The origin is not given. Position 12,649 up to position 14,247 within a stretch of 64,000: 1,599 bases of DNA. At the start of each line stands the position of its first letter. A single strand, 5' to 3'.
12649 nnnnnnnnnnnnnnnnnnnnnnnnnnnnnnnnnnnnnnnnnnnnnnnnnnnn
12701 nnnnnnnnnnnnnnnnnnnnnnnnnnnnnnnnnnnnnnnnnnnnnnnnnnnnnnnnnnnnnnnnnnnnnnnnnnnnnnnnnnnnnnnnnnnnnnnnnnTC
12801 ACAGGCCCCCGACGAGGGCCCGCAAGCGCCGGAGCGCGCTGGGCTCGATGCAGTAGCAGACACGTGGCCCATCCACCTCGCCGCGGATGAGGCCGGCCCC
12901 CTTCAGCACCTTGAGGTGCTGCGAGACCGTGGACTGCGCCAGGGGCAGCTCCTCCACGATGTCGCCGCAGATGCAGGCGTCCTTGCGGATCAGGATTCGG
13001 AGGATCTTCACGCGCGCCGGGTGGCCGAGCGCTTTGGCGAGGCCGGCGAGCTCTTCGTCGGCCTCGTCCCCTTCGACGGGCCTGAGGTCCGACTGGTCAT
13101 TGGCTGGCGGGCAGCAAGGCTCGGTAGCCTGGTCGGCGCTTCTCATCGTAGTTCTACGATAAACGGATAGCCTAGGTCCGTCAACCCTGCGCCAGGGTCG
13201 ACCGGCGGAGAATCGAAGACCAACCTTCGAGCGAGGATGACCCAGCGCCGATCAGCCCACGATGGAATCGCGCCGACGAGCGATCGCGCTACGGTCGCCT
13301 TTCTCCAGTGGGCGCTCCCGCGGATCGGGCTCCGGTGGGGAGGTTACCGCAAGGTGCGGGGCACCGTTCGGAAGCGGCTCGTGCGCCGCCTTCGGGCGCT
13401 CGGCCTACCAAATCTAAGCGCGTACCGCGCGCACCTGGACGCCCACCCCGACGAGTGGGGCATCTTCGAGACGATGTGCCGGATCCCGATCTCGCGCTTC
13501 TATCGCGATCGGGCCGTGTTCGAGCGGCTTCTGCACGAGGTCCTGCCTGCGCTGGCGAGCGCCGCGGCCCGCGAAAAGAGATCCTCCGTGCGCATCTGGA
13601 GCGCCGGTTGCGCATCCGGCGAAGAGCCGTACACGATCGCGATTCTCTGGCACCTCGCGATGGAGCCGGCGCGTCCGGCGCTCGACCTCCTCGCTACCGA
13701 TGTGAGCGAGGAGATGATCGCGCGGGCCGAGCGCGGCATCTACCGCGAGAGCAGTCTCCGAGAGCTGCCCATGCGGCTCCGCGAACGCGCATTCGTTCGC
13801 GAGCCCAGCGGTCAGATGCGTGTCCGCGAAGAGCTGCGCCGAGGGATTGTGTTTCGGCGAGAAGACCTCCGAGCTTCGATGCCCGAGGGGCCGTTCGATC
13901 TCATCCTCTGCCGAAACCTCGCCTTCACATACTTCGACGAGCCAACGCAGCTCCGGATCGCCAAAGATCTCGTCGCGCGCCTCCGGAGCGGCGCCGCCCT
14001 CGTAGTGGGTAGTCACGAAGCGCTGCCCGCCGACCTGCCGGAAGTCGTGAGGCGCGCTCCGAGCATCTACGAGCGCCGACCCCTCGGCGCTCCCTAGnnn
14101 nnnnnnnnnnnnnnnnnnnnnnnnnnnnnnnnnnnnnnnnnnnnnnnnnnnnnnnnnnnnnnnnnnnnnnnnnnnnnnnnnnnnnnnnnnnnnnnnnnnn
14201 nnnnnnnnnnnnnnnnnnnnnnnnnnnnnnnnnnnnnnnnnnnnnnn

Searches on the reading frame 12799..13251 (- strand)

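Call 86: search_protein_families(library=pfam, proteins=[window:12799-13251:-], max_evalue=0.0001)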
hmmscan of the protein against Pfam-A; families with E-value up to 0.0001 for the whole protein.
window:12799-13251:- (150 aa): 3 families
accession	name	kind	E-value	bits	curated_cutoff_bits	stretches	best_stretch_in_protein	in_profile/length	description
PF01022.26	HTH_5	-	7e-14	51.9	22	1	77-122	1-45/47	Bacterial regulatory protein, arsR family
PF12840.13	HTH_20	-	4.9e-12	46.1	27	1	75-124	1-50/51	Helix-turn-helix domain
PF12802.13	MarR_2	-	9.7e-05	22.9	27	0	82-125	9-53/61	MarR family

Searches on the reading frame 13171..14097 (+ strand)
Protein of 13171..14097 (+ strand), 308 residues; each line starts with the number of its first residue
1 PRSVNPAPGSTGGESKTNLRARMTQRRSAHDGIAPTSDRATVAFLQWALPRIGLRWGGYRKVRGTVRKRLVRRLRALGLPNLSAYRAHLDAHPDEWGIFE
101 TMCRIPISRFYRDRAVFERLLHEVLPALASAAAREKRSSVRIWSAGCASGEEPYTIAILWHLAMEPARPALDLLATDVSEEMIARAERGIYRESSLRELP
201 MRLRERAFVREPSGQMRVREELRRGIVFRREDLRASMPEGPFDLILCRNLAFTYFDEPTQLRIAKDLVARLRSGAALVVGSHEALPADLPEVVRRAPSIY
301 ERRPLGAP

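Call 86: search_protein_families(library=pfam, proteins=[window:13171-14097:+], max_evalue=0.0001)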
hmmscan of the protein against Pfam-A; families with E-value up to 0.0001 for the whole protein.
window:13171-14097:+ (308 aa): 3 families
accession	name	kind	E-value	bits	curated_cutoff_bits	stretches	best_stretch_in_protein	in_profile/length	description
PF01739.24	CheR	-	2.1e-46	158.3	27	1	108-291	3-184/195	CheR methyltransferase, SAM binding domain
PF03705.20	CheR_N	-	7.8e-06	25.9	27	1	63-93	23-53/53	CheR methyltransferase, all-alpha domain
PF13649.12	Methyltransf_25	-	8.5e-05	23.6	27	0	225-274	47-96/97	Methyltransferase domain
